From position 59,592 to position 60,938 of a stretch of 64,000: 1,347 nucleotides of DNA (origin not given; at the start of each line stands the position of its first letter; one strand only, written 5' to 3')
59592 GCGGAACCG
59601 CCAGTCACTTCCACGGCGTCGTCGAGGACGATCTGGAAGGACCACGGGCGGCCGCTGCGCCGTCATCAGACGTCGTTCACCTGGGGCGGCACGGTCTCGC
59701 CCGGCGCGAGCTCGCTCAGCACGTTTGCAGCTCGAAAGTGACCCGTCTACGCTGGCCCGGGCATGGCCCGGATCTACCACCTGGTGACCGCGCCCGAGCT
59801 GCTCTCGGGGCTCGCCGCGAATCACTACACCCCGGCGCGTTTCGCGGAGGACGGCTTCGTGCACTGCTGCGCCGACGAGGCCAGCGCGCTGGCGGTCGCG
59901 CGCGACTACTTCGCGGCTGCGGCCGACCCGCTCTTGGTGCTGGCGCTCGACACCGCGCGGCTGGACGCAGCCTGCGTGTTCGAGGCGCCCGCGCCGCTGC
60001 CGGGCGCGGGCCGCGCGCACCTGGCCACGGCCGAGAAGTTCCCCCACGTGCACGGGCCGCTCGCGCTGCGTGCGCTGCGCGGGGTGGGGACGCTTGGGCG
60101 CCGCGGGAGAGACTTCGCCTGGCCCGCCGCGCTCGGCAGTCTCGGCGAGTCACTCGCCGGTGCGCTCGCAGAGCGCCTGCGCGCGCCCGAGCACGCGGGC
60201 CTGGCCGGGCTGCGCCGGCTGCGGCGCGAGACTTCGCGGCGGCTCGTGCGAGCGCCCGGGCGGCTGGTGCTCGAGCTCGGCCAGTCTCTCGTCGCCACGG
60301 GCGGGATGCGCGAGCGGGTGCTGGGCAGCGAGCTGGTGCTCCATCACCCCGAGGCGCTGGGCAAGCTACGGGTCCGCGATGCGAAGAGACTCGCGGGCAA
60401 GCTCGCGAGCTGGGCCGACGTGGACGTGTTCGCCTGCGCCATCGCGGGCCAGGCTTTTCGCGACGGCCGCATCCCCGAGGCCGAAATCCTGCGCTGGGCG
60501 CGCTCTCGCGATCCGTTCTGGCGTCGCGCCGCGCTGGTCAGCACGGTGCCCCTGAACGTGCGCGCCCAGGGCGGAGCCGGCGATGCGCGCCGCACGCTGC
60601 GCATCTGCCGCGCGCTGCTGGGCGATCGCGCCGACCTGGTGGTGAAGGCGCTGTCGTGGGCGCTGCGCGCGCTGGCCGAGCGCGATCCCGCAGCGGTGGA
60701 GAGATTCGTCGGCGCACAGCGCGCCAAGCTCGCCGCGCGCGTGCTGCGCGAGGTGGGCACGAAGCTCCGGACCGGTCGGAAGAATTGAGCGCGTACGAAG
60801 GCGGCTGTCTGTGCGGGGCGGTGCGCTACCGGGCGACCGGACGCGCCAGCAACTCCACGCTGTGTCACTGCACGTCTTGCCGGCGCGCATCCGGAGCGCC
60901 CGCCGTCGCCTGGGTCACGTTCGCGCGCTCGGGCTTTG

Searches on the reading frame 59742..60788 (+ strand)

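Call 77: search_protein_families(library=pfam, proteins=[window:59742-60788:+], max_evalue=0.00001)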
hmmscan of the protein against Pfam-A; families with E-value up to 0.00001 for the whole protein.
window:59742-60788:+ (348 aa): 2 families
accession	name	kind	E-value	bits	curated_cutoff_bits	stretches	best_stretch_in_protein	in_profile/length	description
PF08713.17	DNA_alkylation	-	2.3e-24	86.7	21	1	176-338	52-209/213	DNA alkylation repair enzyme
PF06108.18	DUF952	-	7.2e-14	51.9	23.7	1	21-112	8-87/90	Protein of unknown function (DUF952)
